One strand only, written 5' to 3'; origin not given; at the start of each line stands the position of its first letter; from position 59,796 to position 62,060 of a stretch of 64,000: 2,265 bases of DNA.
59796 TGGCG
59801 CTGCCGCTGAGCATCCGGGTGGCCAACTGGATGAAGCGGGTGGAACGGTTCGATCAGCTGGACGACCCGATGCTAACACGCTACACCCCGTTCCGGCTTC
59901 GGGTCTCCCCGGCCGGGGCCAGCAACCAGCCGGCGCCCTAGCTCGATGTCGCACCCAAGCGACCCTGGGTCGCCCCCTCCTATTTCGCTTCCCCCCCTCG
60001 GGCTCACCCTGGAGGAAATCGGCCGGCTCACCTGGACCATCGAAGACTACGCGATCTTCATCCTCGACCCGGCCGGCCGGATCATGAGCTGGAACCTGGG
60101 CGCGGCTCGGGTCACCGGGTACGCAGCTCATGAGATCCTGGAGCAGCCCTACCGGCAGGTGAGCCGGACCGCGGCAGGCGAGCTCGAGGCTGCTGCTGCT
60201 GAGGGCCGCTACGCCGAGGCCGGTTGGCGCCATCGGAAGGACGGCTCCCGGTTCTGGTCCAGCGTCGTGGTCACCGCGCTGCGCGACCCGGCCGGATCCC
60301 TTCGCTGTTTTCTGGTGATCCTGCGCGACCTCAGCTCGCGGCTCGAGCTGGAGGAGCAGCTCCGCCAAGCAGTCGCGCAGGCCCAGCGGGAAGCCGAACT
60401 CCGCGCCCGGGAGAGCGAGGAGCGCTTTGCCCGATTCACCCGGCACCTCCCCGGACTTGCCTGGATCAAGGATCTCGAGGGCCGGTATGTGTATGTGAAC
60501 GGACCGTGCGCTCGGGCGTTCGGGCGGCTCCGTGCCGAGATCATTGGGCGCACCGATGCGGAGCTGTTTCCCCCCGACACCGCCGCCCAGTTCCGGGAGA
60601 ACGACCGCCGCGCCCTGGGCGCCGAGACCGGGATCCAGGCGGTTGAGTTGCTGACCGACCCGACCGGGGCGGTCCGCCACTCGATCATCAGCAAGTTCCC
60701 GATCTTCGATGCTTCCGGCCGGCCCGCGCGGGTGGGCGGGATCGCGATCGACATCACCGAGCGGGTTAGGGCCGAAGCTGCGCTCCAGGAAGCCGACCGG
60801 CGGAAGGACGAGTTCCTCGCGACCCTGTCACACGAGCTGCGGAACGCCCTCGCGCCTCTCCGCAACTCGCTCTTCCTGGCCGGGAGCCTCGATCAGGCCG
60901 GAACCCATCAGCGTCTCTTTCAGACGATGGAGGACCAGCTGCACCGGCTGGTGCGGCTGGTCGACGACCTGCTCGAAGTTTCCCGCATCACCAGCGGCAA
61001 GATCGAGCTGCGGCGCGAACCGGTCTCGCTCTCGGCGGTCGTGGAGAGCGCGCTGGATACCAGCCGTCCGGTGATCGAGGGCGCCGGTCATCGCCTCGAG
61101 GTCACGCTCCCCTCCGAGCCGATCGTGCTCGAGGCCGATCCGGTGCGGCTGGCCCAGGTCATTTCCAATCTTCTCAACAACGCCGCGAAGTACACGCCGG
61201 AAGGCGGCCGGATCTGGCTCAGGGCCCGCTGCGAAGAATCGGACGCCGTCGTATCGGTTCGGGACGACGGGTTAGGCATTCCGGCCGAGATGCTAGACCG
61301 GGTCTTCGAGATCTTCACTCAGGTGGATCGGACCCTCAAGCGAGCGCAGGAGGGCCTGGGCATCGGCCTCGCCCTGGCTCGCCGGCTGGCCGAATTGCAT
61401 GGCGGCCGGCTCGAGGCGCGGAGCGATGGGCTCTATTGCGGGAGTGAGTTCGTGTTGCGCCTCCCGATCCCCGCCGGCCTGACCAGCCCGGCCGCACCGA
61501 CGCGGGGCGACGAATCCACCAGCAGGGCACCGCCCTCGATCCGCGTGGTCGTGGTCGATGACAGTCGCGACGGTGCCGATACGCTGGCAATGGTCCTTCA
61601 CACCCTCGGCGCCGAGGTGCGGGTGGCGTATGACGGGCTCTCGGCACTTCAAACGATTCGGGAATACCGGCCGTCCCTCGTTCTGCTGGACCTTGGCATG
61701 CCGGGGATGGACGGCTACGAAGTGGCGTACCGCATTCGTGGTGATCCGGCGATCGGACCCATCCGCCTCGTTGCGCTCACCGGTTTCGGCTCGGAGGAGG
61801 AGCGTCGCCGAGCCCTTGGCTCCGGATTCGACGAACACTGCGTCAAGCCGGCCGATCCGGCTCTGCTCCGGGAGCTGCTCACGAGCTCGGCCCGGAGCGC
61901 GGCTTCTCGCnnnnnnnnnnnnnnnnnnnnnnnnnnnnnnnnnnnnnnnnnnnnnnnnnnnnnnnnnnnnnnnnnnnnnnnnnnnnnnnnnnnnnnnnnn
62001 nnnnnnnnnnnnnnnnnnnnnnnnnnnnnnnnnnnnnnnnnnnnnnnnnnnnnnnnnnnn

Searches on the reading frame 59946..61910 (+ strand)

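Call 8: search_protein_families(library=pfam, proteins=[window:59946-61910:+])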
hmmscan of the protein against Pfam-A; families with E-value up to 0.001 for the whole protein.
window:59946-61910:+ (655 aa): 8 families
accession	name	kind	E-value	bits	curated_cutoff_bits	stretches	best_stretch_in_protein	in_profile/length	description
PF08448.16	PAS_4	-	8.1e-31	107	23.1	2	167-275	3-110/110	PAS fold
PF02518.31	HATPase_c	-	2.7e-26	92.6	26.4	1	398-508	2-109/111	Histidine kinase-, DNA gyrase B-, and HSP90-like ATPase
PF00989.32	PAS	-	2.5e-20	73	22.6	2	36-128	13-112/113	PAS fold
PF13426.13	PAS_9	-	2.6e-20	73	27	2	35-130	2-102/103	PAS domain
PF00072.30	Response_reg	-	4.4e-19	69.1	30.2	1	534-645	1-110/111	Response regulator receiver domain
PF00512.31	HisKA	-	8e-14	51.9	26.9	1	287-351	2-66/66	His Kinase A (phospho-acceptor) domain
PF13188.13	PAS_8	-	1.4e-07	31.6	21.8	0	35-73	12-47/65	PAS domain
PF08447.18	PAS_3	-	1.7e-05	25.4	25.6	0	182-266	2-88/89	PAS fold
